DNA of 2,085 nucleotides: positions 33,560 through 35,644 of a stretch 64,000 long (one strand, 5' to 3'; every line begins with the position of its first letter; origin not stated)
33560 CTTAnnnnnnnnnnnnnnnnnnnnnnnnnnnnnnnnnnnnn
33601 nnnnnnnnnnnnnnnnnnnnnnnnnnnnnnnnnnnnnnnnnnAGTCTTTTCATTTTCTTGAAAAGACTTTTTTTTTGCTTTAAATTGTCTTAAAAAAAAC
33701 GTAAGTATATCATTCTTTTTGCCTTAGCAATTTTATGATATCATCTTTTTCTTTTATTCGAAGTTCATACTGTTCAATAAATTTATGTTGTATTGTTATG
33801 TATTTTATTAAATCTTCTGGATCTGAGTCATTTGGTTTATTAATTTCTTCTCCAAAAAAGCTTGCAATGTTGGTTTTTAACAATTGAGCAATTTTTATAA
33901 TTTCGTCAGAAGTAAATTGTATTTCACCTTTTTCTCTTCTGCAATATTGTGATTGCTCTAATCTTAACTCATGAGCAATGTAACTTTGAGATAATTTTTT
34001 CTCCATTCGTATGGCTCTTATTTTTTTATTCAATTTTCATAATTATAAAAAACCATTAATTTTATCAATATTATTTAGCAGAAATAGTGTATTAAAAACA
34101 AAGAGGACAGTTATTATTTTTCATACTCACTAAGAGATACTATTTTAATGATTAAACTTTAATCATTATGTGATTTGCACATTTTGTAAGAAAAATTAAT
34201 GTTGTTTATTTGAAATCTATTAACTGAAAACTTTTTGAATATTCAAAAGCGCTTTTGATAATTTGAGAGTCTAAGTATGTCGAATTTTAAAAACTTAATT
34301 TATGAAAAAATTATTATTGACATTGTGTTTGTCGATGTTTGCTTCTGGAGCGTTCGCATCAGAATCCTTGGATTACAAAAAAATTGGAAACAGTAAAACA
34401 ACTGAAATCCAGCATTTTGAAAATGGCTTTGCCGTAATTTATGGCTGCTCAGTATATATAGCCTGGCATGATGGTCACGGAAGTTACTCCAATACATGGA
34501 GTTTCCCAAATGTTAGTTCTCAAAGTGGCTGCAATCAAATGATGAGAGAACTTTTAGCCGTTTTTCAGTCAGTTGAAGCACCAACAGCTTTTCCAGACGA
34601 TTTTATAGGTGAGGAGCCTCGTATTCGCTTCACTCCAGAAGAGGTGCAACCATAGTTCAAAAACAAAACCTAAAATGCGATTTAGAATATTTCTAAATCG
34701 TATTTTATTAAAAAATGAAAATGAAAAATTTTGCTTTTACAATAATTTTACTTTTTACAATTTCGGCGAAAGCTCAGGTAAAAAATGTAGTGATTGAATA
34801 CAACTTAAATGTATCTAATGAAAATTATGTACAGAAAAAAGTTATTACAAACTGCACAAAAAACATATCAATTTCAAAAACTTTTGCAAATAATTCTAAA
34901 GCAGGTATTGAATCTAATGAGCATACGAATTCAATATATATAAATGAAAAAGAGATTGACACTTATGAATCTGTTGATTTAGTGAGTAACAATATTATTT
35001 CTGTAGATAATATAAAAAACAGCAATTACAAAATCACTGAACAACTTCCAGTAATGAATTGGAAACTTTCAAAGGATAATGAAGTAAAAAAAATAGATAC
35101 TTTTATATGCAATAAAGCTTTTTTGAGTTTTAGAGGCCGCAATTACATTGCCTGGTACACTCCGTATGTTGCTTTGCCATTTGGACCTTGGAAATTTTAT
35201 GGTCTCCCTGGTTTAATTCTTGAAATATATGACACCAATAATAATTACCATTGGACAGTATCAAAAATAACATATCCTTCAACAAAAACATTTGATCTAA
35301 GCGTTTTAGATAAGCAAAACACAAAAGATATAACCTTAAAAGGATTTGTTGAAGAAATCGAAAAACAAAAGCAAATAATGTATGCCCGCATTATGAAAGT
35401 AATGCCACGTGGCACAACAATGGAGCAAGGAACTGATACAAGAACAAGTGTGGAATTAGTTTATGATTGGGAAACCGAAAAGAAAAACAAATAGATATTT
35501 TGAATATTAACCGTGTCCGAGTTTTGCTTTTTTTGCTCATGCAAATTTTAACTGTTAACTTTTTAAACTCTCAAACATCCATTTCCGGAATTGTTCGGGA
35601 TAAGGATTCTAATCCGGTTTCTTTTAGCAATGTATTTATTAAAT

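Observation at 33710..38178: Candidate undescribed secretion/effector system: XRE regulator + small 2-Cys secreted protein + GLPGLI protein + dedicated OM barrel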

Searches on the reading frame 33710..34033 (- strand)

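Call 4: search_protein_families(library=pfam, proteins=[window:33710-34033:-], max_evalue=0.01)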
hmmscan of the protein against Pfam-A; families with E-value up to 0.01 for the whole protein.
window:33710-34033:- (107 aa): 3 families
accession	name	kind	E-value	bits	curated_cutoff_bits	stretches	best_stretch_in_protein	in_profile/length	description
PF01381.28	HTH_3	-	3.3e-07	30.7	23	1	5-57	1-53/55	Helix-turn-helix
PF12844.13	HTH_19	-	6.2e-05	23.3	30.2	1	3-55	2-54/64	Helix-turn-helix domain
PF08667.16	BetR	-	0.0013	19.3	21.6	1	4-76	13-90/148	BetR domain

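Call 5: search_protein_families(library=ncbifam, proteins=[window:33710-34033:-], max_evalue=0.01)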
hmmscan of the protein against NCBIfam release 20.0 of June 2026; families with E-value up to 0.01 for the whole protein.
window:33710-34033:- (107 aa): 3 families
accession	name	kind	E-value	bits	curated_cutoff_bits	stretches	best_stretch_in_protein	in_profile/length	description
NF041951.1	phage_RstR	subfamily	8.7e-09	35.6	80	1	2-71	4-73/108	RstR family transcriptional repressor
NF047948.1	male_kill_WMK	equivalog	1.2e-05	24.9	300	1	2-105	164-260/300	WO male-killing family protein Wmk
NF007257.0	PRK09706.1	subfamily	0.001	18.9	101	1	2-102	7-110/135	transcriptional repressor DicA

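Call 90: search_protein_families(library=padloc, proteins=[window:33710-34033:-], max_evalue=0.01)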
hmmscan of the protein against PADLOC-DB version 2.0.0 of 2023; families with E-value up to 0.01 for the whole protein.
window:33710-34033:- (107 aa): 9 families
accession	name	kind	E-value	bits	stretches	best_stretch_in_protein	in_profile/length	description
PDLC02926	HTH_VI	-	6.7e-07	27.5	1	2-66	3-69/92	-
PDLC03665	Control_protein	-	0.00039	18.6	1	3-55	11-64/77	control protein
PDLC03949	RmrA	-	0.0022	14.9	1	3-69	5-71/363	-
PDLC04762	PDC-M64C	-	0.0025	15.9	1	4-66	31-93/97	-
PDLC03952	RmrA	-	0.0029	14.5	1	3-69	25-91/395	-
PDLC03947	RmrA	-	0.0034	14.3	1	3-70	14-80/383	-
PDLC03954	RmrA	-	0.0035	14.3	1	3-103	13-112/380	-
PDLC04775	PDC-M69A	-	0.0052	15.3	1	3-63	10-70/113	-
PDLC04142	capH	-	0.0094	15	0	2-80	8-74/103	capH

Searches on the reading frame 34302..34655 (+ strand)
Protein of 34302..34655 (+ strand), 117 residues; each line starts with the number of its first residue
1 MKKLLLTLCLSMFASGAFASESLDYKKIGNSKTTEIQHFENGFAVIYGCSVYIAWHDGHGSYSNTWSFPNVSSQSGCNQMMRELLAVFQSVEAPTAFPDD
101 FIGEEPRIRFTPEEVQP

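Call 4: search_protein_families(library=pfam, proteins=[window:34302-34655:+], max_evalue=0.01)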
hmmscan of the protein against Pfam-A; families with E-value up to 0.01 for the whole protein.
window:34302-34655:+ (117 aa): 0 families

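Call 5: search_protein_families(library=ncbifam, proteins=[window:34302-34655:+], max_evalue=0.01)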
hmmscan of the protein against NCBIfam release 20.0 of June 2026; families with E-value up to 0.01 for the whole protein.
window:34302-34655:+ (117 aa): 0 families

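Call 23: find_homologous_proteins(query=window:34302-34655:+, max_evalue=0.01)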
Query window:34302-34655:+ (117 aa): 11 proteins with E <= 0.01 among 17 candidates.
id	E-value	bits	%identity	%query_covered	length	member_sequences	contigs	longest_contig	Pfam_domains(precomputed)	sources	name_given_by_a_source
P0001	9.4e-67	240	100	91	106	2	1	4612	-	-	-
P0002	3.0e-47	177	73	92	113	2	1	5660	-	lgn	-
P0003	1.8e-46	175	76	97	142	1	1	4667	-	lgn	-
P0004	2.4e-46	175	73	97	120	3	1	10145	-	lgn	-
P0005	2.6e-44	168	74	97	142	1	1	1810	-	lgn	-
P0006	2.8e-44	168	71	100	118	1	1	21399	-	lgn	-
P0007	8.5e-43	163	73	91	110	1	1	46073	-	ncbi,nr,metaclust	ncbi:hypothetical protein AR687_22660 [Flavobacteriaceae bacterium CRH]|nr:hypothetical protein AR68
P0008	1.5e-41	159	74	90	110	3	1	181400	-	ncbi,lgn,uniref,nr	ncbi:hypothetical protein NJT12_05860 [Flavobacterium sp. AC]|uniref:Uncharacterized protein n=1 Tax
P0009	7.2e-37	144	61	94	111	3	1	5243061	-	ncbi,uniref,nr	ncbi:hypothetical protein [Flavobacterium sp. SORGH_AS_0622]|uniref:hypothetical protein n=1 Tax=Fla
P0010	1.4e-35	140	57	100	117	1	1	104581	-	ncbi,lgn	-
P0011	5.8e-30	122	57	98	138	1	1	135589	-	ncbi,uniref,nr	ncbi:hypothetical protein OIU83_16605 [Flavobacterium sp. LS1R49]|uniref:Uncharacterized protein n=1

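Call 24: find_encoding_contigs(protein=P0009, flank=8000, max_places=2)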
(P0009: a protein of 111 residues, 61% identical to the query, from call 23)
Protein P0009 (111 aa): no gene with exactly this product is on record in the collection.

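Call 25: find_encoding_contigs(protein=P0011, flank=8000, max_places=2)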
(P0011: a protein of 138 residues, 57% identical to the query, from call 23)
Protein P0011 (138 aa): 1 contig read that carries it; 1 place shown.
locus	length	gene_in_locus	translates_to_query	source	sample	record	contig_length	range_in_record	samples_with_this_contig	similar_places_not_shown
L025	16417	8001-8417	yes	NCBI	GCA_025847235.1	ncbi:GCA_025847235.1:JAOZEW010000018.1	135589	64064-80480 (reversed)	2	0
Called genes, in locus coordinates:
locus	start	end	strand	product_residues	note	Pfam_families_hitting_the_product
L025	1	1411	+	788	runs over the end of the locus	PF03176:MMPL, PF02460:Patched (weak), PF12349:Sterol-sensing (weak), PF03176:MMPL, PF00873:ACR_tran (weak)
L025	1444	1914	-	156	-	PF13404:HTH_AsnC-type, PF13412:HTH_24, PF01037:AsnC_trans_reg, PF22482:AsnC_trans_reg_3 (faint)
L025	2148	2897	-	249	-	PF02602:HEM4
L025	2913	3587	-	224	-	PF14093:DUF4271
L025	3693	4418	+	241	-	PF00535:Glycos_transf_2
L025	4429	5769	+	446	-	PF01979:Amidohydro_1, PF12890:DHOase (faint), PF07969:Amidohydro_3 (weak)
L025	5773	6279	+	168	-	PF14129:DUF4296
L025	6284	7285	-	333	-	PF01073:3Beta_HSD, PF01370:Epimerase, PF02719:Polysacc_synt_2, PF04321:RmlD_sub_bind (weak), PF07993:NAD_binding_4, PF13460:NAD_binding_10, PF16363:GDP_Man_Dehyd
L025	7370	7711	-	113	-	PF01381:HTH_3 (weak)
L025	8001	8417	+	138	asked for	-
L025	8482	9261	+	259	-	PF22252:PNGase_F-II_N (weak), PF09697:Porph_ging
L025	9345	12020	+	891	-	PF13620:CarboxypepD_reg, PF13715:CarbopepD_reg_2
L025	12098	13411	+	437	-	PF00579:tRNA-synt_1b, PF22421:SYY_C-terminal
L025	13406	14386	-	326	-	PF04443:LuxE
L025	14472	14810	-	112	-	PF18962:Por_Secre_tail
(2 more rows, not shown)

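Call 26: find_encoding_contigs(protein=P0008, flank=8000, max_places=2)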
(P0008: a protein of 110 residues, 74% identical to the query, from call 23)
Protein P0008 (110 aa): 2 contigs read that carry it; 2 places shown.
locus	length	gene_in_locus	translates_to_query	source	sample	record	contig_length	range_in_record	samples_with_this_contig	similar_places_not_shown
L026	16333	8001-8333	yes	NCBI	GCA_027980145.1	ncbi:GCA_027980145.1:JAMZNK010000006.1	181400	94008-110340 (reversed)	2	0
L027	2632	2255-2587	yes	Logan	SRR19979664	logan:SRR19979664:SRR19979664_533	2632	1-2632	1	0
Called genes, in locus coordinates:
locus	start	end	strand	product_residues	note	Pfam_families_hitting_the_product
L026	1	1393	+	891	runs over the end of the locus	-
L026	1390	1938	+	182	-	-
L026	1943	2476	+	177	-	-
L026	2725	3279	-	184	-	PF13505:OMP_b-brl, PF13568:OMP_b-brl_2, PF11751:PorP_SprF (faint)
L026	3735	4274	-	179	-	PF12099:DUF3575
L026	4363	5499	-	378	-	PF12833:HTH_18, PF00165:HTH_AraC (weak)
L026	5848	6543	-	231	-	PF00849:PseudoU_synth_2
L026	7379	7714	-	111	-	PF01381:HTH_3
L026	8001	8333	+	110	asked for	-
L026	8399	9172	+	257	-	PF09697:Porph_ging (weak)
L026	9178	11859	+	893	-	PF13620:CarboxypepD_reg, PF13715:CarbopepD_reg_2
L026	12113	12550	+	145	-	PF19514:MobC_2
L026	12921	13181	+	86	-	-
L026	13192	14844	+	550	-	PF00239:Resolvase, PF07508:Recombinase (faint)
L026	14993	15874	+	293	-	PF00009:GTP_EFTU, PF00071:Ras, PF00350:Dynamin_N (faint), PF01926:MMR_HSR1, PF02421:FeoB_N, PF03193:RsgA_GTPase (faint), PF10662:PduV-EutP (faint), PF07650:KH_2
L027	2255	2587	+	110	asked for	-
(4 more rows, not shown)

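Call 27: find_encoding_contigs(protein=P0010, flank=8000, max_places=2)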
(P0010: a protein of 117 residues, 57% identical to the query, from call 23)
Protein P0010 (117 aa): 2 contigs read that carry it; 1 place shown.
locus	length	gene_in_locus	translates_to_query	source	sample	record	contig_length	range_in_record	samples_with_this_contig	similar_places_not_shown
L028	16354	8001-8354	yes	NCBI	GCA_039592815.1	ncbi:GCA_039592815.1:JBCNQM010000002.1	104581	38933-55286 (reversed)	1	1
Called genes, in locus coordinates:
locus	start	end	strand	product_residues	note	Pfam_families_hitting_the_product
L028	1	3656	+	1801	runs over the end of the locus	PF02384:N6_Mtase, PF07669:Eco57I (weak), PF00176:SNF2-rel_dom (faint), PF28553:WH_1, PF28554:DUF8437, PF28555:Helicase_dom, PF00271:Helicase_C, PF28556:DUF8438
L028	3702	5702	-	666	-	PF14293:YWFCY, PF02534:T4SS-DNA_transf, PF10412:TrwB_AAD_bind, PF12696:TraG-D_C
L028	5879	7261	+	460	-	-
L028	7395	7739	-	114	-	PF01381:HTH_3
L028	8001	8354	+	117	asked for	-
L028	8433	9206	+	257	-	PF09697:Porph_ging (faint)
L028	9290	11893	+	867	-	PF13620:CarboxypepD_reg, PF13715:CarbopepD_reg_2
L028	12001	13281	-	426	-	PF03432:Relaxase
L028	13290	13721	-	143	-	PF19514:MobC_2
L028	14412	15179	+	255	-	PF09140:MipZ, PF10609:ParA, PF13614:AAA_31 (weak), PF01656:CbiA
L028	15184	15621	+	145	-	PF11888:DUF3408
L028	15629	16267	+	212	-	-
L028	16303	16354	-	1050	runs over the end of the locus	PF01443:Viral_helicase1 (faint), PF13086:AAA_11, PF13604:AAA_30 (faint), PF13087:AAA_12, PF13538:UvrD_C_2 (weak)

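Call 39: search_protein_families(library=pfam, proteins=[window:34302-34655:+], max_evalue=10)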
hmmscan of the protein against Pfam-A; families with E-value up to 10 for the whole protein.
window:34302-34655:+ (117 aa): 0 families

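Call 90: search_protein_families(library=padloc, proteins=[window:34302-34655:+], max_evalue=0.01)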
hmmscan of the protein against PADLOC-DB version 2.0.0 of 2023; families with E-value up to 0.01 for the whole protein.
window:34302-34655:+ (117 aa): 0 families

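Call 96: search_protein_representatives(protein=window:34362-34652:+)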
Query: 97 residues. Proteins with E-value up to 0.001 (for the whole library): 10; up to 1e-10: 4; up to 1e-30: 2. The best 10 are listed.
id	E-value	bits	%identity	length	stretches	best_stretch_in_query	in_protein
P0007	2.3e-39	149.8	74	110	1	1-97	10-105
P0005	2.2e-34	133.8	75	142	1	1-95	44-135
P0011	2.9e-25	104.6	76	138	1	14-71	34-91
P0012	1.1e-11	61.0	28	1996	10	24-80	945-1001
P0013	3.6e-09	52.9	42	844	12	9-34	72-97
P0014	6.3e-08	48.9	44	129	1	15-73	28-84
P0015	3.1e-06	43.5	57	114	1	23-67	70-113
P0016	1.2e-04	38.5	37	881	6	43-82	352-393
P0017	1.4e-04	38.2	44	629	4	28-61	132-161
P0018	1.6e-04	38.0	30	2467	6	48-90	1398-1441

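Call 97: search_protein_families(library=pfam, proteins=[P0012, P0013, P0014, P0015, P0016, P0017], max_evalue=0.001)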
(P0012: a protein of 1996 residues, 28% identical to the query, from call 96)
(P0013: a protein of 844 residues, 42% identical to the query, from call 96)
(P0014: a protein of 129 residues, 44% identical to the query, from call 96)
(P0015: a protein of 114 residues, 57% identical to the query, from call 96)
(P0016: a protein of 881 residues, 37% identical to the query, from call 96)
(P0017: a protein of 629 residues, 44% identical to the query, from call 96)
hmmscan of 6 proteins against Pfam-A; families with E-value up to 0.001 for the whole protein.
P0012 (1996 aa): 7 families
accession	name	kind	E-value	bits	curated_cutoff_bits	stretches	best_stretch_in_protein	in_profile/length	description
PF00431.26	CUB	-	0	1463.1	21.4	16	732-840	1-110/110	CUB domain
PF23665.1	CDCP1_CUB_6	-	3.7e-71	236.5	27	0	866-910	18-59/115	CDCP1 CUB domain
PF23062.1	CUB_M02D8_5_3rd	-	1.3e-47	160.8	32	2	290-383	25-112/114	M02D8_5-like, third CUB domain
PF02408.26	CUB_2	-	1.4e-32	112.5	23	0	58-151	34-117/120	CUB-like domain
PF24512.1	DUF7592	-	1.2e-27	96.1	27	0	559-594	46-83/85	Domain of unknown function (DUF7592)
PF23063.1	CUB_M02D8_5_4th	-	2.8e-25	89.3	30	0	280-334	10-68/123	M02D8_5-like, fourth CUB domain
PF21871.1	Gp6_C-III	-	1.2e-05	25.7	27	0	788-818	39-69/76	Baseplate structural protein gp6, C-terminal domain III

P0013 (844 aa): 12 families
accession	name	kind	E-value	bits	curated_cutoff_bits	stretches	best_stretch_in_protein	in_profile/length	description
PF02635.20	DsrE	-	2.3e-17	63.7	22.7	0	222-268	52-96/116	DsrE/DsrF-like family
PF01535.26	PPR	-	3.3e-17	61.9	25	0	49-65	15-31/31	PPR repeat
PF21051.3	ARMC9_LisH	-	1.6e-15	57.4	27.3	0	29-55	4-30/32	ARMC9, LIS1 homology motif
PF13041.12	PPR_2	-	3.6e-15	56.2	30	0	109-127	19-37/50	PPR repeat family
PF22093.1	Cwp8_D2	-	7.4e-15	55.5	27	0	64-90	25-51/79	Cell wall binding protein Cwp8 domain 2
PF08968.15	DUF1885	-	2.2e-13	50.8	25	0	742-776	2-36/133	Domain of unknown function (DUF1885)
PF18601.6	EZH2_N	-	1.3e-12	48.3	32.9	0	22-44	39-61/79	EZH2 N-terminal domain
PF08773.16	CathepsinC_exc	-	4.1e-12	46.9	27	0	735-765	72-102/121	Cathepsin C exclusion domain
PF25665.1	His1_capsid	-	3.4e-09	37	27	0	84-105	49-70/73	His1 virus capsid protein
PF04945.19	YHS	-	5.7e-09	36.3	30.3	0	110-126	30-46/47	YHS domain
PF03129.25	HGTP_anticodon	-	7.8e-09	36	21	0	41-77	6-41/94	Anticodon binding domain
PF11495.14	Regulator_TrmB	-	5.2e-05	23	22.2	0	47-89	32-74/233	Archaeal transcriptional regulator TrmB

P0014 (129 aa): 0 families

P0015 (114 aa): 0 families

P0016 (881 aa): 5 families
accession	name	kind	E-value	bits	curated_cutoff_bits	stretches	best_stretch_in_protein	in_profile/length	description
PF02494.22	HYR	-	1.1e-125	410.6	21.7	6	711-794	1-81/81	HYR domain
PF19077.6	Big_13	-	8.9e-11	42.6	27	0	517-544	74-101/102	Bacterial Ig-like domain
PF13754.12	Big_3_4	-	1.2e-10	41.7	27.3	0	770-799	34-63/106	Domain of unknown function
PF16403.11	Bact_surface_Ig-like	-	8.9e-10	38.9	27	0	517-537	46-66/71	Bacterial surface protein, Ig-like domain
PF17963.7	Big_9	-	2.1e-05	25.8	23.6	0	394-457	26-89/89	Bacterial Ig domain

P0017 (629 aa): 6 families
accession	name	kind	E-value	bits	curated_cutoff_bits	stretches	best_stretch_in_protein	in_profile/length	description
PF00431.26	CUB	-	9.7e-26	90.7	21.4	1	20-119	10-108/110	CUB domain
PF22093.1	Cwp8_D2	-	2e-08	34.9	27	0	216-229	63-76/79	Cell wall binding protein Cwp8 domain 2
PF24383.1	DUF7539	-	1.5e-07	32.1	27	0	150-196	15-61/128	Family of unknown function (DUF7539)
PF10878.14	DUF2672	-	6.2e-07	29.7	27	0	198-216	26-44/53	Protein of unknown function (DUF2672)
PF11750.13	DUF3307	-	2.6e-06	27.9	23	0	97-122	71-96/127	Protein of unknown function (DUF3307)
PF13800.11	Sigma_reg_N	-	3.1e-06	27.8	26.3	0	3-46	15-61/91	Sigma factor regulator N-terminal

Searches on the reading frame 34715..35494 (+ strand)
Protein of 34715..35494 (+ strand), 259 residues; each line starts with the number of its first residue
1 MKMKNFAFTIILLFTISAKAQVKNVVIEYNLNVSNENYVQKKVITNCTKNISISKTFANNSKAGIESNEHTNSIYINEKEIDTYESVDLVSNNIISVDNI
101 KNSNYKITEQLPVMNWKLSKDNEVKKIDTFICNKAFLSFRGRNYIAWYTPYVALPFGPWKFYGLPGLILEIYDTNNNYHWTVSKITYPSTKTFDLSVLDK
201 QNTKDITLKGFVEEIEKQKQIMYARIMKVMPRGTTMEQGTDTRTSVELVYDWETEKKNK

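Call 4: search_protein_families(library=pfam, proteins=[window:34715-35494:+], max_evalue=0.01)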
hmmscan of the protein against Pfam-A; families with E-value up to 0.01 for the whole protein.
window:34715-35494:+ (259 aa): 1 family
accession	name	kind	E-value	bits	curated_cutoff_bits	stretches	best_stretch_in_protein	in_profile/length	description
PF09697.16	Porph_ging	-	2.7e-05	25.1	25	1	144-170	55-81/81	Protein of unknown function (Porph_ging)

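Call 5: search_protein_families(library=ncbifam, proteins=[window:34715-35494:+], max_evalue=0.01)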
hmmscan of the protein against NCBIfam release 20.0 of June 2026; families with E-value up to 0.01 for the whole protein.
window:34715-35494:+ (259 aa): 1 family
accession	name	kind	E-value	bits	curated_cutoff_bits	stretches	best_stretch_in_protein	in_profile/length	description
TIGR01200.1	GLPGLI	subfamily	1.5e-37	129.6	50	1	8-218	7-228/229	GLPGLI family protein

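Call 90: search_protein_families(library=padloc, proteins=[window:34715-35494:+], max_evalue=0.01)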
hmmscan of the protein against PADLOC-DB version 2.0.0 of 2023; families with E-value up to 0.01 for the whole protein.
window:34715-35494:+ (259 aa): 0 families
